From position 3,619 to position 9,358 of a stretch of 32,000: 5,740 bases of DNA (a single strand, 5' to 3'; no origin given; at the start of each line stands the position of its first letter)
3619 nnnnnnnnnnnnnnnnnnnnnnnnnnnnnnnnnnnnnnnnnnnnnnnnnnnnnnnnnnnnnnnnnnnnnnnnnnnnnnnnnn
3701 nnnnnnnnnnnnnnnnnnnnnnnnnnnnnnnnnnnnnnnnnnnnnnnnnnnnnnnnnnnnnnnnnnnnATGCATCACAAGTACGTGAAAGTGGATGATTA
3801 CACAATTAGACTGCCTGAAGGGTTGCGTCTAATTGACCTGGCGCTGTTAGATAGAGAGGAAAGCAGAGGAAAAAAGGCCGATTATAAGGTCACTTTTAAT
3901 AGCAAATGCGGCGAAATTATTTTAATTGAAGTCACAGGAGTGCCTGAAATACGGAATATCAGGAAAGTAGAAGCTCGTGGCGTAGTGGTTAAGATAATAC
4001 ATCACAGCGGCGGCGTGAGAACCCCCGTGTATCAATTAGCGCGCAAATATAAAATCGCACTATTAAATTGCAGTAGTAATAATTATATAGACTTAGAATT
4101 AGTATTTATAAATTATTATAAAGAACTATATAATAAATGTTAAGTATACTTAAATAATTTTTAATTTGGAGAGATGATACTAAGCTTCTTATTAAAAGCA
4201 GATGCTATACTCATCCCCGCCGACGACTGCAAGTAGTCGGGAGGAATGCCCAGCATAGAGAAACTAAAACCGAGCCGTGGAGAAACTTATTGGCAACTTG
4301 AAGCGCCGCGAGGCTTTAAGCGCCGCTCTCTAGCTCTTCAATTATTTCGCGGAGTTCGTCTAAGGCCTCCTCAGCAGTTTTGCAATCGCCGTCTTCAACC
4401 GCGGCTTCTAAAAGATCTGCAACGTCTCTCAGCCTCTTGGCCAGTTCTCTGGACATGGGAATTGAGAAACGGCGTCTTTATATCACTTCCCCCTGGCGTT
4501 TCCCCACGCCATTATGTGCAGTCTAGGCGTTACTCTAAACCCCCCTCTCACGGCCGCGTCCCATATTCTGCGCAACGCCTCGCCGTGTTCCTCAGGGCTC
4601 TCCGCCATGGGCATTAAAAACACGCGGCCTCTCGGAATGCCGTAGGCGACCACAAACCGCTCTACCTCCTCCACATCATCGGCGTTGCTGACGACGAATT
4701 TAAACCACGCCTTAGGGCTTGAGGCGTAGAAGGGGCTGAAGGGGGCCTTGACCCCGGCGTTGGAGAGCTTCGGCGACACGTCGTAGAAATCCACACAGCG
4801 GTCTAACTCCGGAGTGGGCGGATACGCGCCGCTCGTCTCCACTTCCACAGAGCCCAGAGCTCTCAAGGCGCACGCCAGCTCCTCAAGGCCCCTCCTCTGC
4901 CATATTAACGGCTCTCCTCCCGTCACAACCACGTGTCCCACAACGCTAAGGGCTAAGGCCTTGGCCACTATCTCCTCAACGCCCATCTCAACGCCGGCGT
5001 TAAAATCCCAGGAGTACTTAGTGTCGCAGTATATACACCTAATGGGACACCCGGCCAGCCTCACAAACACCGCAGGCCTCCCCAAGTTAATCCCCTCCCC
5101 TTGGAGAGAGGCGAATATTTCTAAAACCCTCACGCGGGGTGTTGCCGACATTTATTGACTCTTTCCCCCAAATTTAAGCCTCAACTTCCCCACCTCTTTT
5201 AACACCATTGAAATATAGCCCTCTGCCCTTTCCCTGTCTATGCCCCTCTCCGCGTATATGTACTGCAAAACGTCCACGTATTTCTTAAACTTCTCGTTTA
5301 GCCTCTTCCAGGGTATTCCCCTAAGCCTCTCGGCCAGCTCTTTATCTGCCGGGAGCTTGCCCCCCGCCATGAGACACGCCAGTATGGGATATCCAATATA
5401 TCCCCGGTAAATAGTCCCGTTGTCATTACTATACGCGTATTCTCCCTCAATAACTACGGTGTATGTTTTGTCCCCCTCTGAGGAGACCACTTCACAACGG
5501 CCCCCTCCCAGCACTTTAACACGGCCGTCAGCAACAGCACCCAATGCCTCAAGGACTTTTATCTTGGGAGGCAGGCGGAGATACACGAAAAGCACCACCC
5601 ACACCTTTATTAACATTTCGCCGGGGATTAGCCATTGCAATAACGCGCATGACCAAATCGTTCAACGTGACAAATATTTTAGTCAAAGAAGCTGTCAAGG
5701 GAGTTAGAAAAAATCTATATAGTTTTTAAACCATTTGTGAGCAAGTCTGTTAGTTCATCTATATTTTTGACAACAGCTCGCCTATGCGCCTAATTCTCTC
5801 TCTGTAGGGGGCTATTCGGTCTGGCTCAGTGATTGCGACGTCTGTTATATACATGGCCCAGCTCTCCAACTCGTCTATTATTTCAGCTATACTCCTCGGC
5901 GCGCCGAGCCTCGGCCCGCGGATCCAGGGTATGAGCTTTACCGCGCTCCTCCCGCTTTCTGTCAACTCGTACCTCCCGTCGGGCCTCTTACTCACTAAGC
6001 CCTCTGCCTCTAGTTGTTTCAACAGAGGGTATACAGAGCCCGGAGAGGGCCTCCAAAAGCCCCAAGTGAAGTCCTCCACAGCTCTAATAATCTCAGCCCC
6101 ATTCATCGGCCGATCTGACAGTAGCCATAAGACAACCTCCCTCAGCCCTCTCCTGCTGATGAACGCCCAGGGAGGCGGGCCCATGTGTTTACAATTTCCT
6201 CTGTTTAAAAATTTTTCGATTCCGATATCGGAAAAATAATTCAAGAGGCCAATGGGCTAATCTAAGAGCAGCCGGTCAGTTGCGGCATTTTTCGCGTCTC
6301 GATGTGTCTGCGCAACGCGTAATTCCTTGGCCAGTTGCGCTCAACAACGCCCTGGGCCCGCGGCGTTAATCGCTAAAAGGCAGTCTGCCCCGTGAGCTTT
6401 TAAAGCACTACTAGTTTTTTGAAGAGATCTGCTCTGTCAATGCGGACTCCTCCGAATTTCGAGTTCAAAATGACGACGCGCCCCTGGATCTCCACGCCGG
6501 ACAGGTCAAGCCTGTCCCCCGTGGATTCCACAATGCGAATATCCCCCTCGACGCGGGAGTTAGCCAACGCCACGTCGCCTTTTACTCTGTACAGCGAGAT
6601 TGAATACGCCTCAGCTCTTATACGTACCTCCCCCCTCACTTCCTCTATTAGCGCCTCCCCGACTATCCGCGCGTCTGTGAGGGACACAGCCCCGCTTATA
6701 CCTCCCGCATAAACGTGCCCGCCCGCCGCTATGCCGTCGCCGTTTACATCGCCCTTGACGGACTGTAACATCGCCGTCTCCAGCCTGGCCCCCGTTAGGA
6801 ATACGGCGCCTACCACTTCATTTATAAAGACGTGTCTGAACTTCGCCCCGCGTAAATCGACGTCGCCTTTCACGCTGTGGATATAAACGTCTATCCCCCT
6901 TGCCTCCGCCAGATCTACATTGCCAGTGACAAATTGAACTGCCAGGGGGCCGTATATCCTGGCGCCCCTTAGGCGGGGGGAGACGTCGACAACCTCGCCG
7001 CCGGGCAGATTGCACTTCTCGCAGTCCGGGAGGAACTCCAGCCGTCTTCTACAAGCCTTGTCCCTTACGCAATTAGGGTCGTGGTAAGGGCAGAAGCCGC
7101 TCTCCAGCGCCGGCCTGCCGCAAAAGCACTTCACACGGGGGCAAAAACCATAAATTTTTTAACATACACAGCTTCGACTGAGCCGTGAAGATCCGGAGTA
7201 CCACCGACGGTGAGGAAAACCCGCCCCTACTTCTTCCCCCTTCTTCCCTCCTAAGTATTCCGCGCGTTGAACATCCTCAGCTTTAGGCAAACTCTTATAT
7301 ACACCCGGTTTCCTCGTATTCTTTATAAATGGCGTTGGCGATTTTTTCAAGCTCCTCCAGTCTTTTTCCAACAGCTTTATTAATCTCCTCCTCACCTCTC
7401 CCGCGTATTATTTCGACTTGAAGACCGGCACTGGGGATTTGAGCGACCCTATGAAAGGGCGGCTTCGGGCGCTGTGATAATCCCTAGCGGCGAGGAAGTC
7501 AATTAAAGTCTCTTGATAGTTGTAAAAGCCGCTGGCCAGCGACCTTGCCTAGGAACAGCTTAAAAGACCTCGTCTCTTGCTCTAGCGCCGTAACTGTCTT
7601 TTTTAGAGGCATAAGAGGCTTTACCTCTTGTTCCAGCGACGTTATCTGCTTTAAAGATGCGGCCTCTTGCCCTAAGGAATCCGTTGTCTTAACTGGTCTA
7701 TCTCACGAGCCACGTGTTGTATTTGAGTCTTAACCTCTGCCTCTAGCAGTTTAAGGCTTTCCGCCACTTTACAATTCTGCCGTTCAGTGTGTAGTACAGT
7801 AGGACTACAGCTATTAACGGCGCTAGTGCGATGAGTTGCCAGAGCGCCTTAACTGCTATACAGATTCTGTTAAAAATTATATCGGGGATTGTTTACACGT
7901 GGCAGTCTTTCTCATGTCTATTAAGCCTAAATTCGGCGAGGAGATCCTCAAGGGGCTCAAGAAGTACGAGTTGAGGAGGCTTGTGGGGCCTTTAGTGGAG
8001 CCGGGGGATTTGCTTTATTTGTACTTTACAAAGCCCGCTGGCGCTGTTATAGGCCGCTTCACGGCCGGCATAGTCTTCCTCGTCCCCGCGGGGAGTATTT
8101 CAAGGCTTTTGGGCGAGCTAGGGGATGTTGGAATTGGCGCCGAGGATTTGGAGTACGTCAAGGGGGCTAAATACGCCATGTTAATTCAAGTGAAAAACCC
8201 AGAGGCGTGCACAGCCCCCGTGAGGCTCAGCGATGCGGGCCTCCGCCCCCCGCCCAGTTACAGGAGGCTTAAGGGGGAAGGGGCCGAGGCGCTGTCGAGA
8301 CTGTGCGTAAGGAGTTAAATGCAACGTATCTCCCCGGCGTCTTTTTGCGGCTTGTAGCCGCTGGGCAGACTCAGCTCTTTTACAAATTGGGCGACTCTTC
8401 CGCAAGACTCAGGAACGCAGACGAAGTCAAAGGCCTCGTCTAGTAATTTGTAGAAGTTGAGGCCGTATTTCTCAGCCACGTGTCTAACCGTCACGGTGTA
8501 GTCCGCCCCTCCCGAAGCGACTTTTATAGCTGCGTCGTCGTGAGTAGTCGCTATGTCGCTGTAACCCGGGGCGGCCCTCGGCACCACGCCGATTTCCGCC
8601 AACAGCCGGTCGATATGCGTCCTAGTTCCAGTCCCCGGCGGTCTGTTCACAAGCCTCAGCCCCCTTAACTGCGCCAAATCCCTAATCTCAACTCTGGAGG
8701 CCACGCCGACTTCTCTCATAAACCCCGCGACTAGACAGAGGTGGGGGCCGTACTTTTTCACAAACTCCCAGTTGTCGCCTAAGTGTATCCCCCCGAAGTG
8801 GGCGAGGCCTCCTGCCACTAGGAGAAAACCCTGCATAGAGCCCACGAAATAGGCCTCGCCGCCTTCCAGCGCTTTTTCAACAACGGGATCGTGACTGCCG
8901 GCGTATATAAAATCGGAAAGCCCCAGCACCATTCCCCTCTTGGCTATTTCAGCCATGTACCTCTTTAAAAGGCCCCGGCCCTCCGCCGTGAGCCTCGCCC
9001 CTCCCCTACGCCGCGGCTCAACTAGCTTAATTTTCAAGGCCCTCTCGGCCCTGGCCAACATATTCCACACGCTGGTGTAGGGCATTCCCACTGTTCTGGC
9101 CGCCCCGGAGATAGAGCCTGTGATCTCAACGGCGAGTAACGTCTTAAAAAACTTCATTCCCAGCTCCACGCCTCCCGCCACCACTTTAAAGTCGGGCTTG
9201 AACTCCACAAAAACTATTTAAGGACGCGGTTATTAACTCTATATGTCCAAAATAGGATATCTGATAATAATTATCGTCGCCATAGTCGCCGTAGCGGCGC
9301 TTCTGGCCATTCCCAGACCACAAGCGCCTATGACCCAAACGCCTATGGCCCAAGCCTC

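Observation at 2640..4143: Nuclease-less AAA_15/21-type ATPase translationally coupled to a small unrecognisable ORF: candidate undescribed two-gene defence-like module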

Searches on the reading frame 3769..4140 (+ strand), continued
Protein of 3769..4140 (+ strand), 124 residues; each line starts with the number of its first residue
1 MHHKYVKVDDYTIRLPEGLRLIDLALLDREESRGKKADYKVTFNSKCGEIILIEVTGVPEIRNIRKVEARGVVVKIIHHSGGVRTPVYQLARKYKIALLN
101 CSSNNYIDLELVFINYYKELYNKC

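Call 103: find_encoding_contigs(protein=P0142, flank=7000, max_places=2)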
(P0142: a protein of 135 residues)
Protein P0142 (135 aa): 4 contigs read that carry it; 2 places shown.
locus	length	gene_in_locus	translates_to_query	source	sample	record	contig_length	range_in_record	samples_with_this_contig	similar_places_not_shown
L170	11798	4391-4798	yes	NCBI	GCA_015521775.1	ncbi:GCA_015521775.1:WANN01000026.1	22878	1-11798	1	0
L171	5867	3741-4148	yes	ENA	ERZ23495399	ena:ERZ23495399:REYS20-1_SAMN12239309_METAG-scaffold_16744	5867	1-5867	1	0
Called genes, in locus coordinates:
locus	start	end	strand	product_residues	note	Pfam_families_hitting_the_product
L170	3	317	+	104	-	?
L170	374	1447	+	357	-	PF01637:ATPase_2, PF13191:AAA_16 (weak)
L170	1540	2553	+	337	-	PF13191:AAA_16 (weak), PF01637:ATPase_2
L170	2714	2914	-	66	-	-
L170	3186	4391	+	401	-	PF13304:AAA_21, PF13175:AAA_15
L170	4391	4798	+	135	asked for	-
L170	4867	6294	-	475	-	PF00682:HMGL-like, PF22617:HCS_D2, PF01037:AsnC_trans_reg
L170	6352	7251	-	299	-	PF00089:Trypsin, PF13365:Trypsin_2, PF00595:PDZ (weak), PF13180:PDZ_2, PF17820:PDZ_6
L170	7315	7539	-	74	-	-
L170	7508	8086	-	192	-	-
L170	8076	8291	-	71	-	-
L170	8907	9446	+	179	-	PF12172:zf-ChsH2, PF01796:OB_ChsH2_C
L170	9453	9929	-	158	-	-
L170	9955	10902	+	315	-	-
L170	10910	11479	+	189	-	PF00827:Ribosomal_L15e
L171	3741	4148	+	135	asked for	-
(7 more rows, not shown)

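Call 108: fold_search(model_id=the predicted structure, library=viral)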
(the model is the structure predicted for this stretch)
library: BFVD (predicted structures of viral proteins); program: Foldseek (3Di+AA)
matches with E <= 10: 802; with E <= 0.001: 0
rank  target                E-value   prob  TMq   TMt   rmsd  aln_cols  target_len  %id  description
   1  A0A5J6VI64            2.0e-03  1.00  0.45  0.29   8.1        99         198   18  Restriction endonuclease type IV Mrr domain-containing protein [Megaviridae environmental sample]
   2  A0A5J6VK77            3.6e-03  0.95  0.38  0.32   7.2       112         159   17  Uncharacterized protein [Megaviridae environmental sample]
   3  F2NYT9                1.6e-02  0.98  0.40  0.31   6.2        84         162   15  Complete DpAV4 genome [Diadromus pulchellus ascovirus 4a]
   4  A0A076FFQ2            1.8e-02  0.21  0.21  0.19  11.7       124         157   10  Uncharacterized protein [Aureococcus anophagefferens virus]
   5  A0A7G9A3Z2            3.1e-02  0.80  0.39  0.19   7.0       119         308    8  Uncharacterized protein [Bacteriophage sp.]
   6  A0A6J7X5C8            3.3e-02  0.38  0.27  0.12  10.4       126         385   12  Phage_term_2, phage terminase, large subunit, PBSX family [uncultured Caudovirales phage]
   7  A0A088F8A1            3.6e-02  0.63  0.33  0.29   7.9        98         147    9  (no name in the UniProt tables at hand)
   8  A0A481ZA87            4.1e-02  0.95  0.37  0.22   3.2        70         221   13  DNA-directed RNA polymerase subunit 5 [Pithovirus LCPAC401]
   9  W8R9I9                4.3e-02  0.89  0.39  0.39   6.4       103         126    8  RNA polymerase II subunit [Chloriridovirus anopheles1]
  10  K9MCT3                4.3e-02  0.63  0.31  0.18   6.1        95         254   12  (no name in the UniProt tables at hand)
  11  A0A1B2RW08            5.2e-02  0.96  0.38  0.33   4.2        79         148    8  Uncharacterized protein [Lymphocystis disease virus 3]
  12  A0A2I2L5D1            5.6e-02  0.63  0.36  0.17   7.6       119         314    9  RNA polymerase subunit 5 RPB5 [Orpheovirus IHUMI-LCC2]
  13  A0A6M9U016            7.2e-02  0.06  0.16  0.04  11.0       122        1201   15  Putative DNA PolB (Fragment) [Drosophila-associated filamentous virus]
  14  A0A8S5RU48            8.2e-02  0.51  0.31  0.33   6.3        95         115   15  (no name in the UniProt tables at hand)
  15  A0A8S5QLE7            9.9e-02  0.75  0.41  0.21   6.8       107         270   10  Restriction endonuclease [Siphoviridae sp. ctVCm11]
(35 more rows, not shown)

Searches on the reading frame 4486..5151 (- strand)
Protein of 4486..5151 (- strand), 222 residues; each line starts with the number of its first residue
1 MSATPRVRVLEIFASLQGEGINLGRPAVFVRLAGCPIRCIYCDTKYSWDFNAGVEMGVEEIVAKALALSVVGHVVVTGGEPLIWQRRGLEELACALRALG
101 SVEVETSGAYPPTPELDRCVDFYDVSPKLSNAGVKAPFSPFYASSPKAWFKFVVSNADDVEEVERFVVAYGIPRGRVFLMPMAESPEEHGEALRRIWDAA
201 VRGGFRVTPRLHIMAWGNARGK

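Call 41: search_protein_families(library=pfam, proteins=[window:4486-5151:-], max_evalue=0.001)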
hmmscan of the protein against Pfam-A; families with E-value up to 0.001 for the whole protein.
window:4486-5151:- (222 aa): 2 families
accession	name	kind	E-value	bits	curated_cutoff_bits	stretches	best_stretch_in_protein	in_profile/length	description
PF04055.27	Radical_SAM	-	2.3e-11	44.6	29.5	1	33-147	5-115/166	Radical SAM superfamily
PF13353.11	Fer4_12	-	4.2e-08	34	22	1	17-98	2-79/137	4Fe-4S single cluster domain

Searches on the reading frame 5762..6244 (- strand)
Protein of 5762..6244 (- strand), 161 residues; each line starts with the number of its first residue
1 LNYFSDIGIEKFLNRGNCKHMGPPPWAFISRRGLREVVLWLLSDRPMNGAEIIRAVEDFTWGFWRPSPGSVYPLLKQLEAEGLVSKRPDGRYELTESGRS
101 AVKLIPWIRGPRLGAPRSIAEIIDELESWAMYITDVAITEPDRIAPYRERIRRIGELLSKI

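Call 41: search_protein_families(library=pfam, proteins=[window:5762-6244:-], max_evalue=0.001)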
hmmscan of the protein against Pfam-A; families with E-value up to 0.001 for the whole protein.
window:5762-6244:- (161 aa): 1 family
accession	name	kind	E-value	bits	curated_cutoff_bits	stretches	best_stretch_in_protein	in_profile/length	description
PF03551.20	PadR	-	2.5e-15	56.7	27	1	38-102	1-73/75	Transcriptional regulator PadR-like family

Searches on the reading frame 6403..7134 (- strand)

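Call 41: search_protein_families(library=pfam, proteins=[window:6403-7134:-], max_evalue=0.001)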
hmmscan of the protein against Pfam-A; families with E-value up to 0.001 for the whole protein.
window:6403-7134:- (244 aa): 1 family
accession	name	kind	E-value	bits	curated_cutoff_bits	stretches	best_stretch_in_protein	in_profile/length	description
PF13349.12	DUF4097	-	2.2e-07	30.9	22.9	1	64-192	80-212/247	Toastrack DUF4097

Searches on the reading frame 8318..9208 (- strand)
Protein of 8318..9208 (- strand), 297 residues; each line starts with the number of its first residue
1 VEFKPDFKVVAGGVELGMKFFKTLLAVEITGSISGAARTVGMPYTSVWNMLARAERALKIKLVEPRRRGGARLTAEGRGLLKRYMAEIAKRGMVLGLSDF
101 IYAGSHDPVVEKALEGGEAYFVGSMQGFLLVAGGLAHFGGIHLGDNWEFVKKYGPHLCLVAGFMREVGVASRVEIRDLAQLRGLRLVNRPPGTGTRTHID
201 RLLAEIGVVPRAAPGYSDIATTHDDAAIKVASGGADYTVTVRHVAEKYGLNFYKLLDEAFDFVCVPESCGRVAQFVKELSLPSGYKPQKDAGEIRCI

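Call 41: search_protein_families(library=pfam, proteins=[window:8318-9208:-], max_evalue=0.001)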
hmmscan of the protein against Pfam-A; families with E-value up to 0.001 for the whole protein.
window:8318-9208:- (297 aa): 3 families
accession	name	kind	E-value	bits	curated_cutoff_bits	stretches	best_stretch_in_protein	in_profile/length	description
PF12727.12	PBP_like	-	1.9e-34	119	27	1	120-269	16-180/193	PBP superfamily domain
PF00126.33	HTH_1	-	3.8e-11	43.2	26.6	1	21-78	4-60/60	Bacterial regulatory helix-turn-helix protein, lysR family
PF03466.25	LysR_substrate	-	0.00014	21.7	28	0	172-221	93-141/209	LysR substrate binding domain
